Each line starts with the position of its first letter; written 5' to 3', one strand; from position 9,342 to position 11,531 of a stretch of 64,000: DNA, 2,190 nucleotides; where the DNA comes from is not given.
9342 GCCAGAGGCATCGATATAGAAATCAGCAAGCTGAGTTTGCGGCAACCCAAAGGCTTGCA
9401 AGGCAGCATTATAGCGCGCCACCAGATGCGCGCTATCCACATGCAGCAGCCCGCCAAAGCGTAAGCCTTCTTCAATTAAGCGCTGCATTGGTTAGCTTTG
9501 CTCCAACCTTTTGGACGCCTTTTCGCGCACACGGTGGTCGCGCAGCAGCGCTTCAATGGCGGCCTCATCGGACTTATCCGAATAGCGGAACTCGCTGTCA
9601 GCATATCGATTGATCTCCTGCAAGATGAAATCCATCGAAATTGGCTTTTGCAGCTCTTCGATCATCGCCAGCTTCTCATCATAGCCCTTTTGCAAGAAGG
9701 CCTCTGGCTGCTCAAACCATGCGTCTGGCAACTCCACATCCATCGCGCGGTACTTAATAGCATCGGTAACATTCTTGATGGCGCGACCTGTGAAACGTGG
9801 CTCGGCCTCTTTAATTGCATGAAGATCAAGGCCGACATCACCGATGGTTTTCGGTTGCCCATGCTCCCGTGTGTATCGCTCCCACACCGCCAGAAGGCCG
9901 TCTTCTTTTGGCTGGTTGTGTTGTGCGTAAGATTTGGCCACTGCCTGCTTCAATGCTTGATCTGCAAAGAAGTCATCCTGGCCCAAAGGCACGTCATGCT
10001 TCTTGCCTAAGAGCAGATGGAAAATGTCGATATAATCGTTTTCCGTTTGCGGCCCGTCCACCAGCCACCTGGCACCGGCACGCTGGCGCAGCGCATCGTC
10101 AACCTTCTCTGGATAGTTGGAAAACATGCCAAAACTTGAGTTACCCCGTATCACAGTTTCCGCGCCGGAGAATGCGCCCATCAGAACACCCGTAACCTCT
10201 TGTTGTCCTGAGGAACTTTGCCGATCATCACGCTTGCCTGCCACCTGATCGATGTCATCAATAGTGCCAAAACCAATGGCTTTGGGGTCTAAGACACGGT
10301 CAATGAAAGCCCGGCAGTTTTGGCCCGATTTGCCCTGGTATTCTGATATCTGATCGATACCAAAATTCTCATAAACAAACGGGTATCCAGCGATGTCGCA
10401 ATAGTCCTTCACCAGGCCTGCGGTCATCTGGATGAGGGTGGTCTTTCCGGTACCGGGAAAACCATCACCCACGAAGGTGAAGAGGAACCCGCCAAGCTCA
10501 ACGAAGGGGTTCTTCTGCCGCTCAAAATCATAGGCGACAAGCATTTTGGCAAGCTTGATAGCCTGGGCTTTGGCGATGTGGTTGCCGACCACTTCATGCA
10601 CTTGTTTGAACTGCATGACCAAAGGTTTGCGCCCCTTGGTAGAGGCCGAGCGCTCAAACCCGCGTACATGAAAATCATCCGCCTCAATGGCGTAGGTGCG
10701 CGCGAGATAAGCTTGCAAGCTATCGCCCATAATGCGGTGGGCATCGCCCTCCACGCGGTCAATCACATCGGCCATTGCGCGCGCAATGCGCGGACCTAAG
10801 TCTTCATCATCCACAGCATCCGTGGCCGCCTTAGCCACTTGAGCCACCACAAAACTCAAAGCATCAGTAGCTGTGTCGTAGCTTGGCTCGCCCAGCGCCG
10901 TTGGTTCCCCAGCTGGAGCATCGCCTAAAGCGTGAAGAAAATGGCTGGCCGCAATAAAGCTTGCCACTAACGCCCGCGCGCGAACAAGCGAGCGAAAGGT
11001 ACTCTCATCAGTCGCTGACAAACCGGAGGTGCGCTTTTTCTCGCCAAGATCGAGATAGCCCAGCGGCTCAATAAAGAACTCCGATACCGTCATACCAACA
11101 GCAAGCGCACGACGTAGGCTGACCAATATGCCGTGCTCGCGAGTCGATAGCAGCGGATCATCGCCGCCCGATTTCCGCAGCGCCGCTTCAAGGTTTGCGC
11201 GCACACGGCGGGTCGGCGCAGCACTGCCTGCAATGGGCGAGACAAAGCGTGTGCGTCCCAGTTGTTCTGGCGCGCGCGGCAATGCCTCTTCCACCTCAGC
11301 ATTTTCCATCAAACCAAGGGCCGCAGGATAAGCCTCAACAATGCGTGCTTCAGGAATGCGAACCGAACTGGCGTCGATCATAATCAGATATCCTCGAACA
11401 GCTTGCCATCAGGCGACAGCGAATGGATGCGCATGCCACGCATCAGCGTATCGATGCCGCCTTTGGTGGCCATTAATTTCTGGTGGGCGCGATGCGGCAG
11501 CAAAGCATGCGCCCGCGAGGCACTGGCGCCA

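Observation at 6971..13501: Translationally coupled five-gene operon around an AAA+ ATPase with no assignable function - candidate undescribed membrane-associated system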

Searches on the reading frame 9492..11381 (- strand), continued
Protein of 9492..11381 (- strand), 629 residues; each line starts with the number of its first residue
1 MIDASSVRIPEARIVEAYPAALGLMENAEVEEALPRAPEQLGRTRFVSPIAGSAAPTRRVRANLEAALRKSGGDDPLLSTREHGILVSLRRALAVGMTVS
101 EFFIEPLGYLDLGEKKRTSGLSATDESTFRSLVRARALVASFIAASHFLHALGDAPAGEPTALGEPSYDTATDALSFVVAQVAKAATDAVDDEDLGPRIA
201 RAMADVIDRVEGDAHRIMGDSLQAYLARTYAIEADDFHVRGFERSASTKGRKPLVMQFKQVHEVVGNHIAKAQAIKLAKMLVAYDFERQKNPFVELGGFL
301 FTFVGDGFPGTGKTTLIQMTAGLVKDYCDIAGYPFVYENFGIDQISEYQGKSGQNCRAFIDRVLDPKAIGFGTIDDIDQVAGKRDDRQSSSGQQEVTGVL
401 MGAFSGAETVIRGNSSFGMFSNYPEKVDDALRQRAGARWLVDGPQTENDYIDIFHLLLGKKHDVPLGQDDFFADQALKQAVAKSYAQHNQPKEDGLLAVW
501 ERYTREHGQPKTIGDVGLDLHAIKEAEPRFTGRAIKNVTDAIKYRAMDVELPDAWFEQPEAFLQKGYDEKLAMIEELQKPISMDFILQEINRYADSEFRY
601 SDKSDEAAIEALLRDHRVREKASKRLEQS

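Call 97: search_solved_structures(query=A9, max_evalue=0.001)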
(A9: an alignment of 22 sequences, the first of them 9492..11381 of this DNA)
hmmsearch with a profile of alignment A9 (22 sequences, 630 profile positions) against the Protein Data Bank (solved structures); distinct sequences matched with E-value up to 0.001: 41.
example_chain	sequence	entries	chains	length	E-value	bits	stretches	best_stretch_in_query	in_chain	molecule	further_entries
5vc7_A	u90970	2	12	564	4.4e-06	28.9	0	305-431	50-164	VCP-like ATPase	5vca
5g4g_A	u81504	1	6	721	9.9e-06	27.8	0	305-431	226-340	VCP-LIKE ATPASE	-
5g4f_A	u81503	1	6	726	1e-05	27.7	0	305-431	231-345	VCP-LIKE ATPASE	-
9szv_E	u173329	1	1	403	1.4e-05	27.2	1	305-457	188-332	26S proteasome regulatory subunit 10B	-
5vhj_E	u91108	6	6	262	2.3e-05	26.6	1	305-457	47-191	26S proteasome regulatory subunit 10B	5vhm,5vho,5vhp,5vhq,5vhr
5vhn_E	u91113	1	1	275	2.6e-05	26.4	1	305-457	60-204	26S proteasome regulatory subunit 10B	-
5m32_f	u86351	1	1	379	2.9e-05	26.2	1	305-457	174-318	26S protease regulatory subunit 10B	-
5vhf_E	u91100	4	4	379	3.1e-05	26.1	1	305-457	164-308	26S proteasome regulatory subunit 10B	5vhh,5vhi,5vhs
5vfp_E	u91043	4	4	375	3.1e-05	26.1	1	305-457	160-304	26S proteasome regulatory subunit 10B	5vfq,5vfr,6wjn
12bm_E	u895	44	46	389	3.1e-05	26.1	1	305-457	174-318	26S protease regulatory subunit 10B | 26S proteasome regulatory subunit 10B | RPT4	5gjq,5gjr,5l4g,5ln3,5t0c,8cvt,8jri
22mm_E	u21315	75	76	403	3.4e-05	26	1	305-457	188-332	Proteasome 26S subunit, ATPase 6 | 26S protease regulatory subunit 10B | 26S proteasome regulatory subunit 10B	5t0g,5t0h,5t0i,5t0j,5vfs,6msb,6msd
6epc_L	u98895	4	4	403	3.4e-05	26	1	305-457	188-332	Proteasome 26S subunit, ATPase 6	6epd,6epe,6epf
6ef2_I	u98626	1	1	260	4.2e-05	25.7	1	305-429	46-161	26S proteasome regulatory subunit 4 homolog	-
5vft_E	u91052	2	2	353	4.6e-05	25.6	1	305-457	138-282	26S proteasome regulatory subunit 10B | 26S protease regulatory subunit 10B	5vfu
6ef1_I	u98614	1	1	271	4.7e-05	25.5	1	305-429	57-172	26S proteasome regulatory subunit 4 homolog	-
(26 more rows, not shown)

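Call 99: search_protein_families(library=pfam, alignment_id=A9, max_evalue=0.1)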
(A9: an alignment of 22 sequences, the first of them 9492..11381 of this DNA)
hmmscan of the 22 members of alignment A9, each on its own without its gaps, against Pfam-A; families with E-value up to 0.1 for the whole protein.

A. member 1, window:9492-11381:- (629 aa): 1 family
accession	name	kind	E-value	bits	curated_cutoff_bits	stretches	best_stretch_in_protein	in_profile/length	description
PF00004.35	AAA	-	3.6e-10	40.8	21.2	1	307-437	5-125/131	ATPase family associated with various cellular activities (AAA)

B. families by the number of members that match (of 22 scanned): 9 families
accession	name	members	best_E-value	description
PF00004.35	AAA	22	4.2e-14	ATPase family associated with various cellular activities (AAA)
PF13245.12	AAA_19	7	0.01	AAA domain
PF00005.33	ABC_tran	4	0.052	ABC transporter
PF13521.12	AAA_28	3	0.011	AAA domain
PF16120.10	DUF4836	1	0.0021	Domain of unknown function (DUF4836)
PF18580.7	HTH_SUN2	1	0.026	SUN2 helix-turn-helix domain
PF04574.18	DUF592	1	0.056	Protein of unknown function (DUF592)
PF04344.18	CheZ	1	0.078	Chemotaxis phosphatase, CheZ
PF13401.12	AAA_22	1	0.098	AAA domain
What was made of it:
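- Closest known: ESCRT-III/Vps4 and PspA. Different: No MIT or Vps4_C domain in g3 (call 99).
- No MIT or Vps4_C domain in 22 AAA orthologues (call 99).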

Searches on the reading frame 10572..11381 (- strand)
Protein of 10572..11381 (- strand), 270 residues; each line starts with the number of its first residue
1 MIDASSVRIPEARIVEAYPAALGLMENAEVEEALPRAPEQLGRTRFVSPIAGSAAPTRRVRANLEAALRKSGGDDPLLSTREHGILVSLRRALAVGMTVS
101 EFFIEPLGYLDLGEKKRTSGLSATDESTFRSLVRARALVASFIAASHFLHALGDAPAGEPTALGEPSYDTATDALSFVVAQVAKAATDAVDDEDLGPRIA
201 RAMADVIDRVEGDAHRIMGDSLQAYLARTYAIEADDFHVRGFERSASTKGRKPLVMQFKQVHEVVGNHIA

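Call 57: search_solved_structures(query=A6, max_evalue=10)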
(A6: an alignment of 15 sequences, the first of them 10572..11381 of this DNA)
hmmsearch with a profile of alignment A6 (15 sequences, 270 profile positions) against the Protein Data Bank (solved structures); distinct sequences matched with E-value up to 10: 0.
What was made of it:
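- Closest known: Classical-clade AAA+ protein unfoldases. Different: There is a single AAA module with a 280-residue N-domain and a C-terminal extension that match nothing (calls 57, 99).
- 9492..11381 (-): g3: 629-aa AAA+ ATPase of the classical clade, with a family-specific N-domain (residues 1-~280) and a C-terminal extension. The N-domain profile has no PDB match at E <= 10 (call 57).
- On Vps4 / meiotic-clade AAA: The N-domain profile has no PDB match (call 57).
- The N-domain profile matches nothing (call 57).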
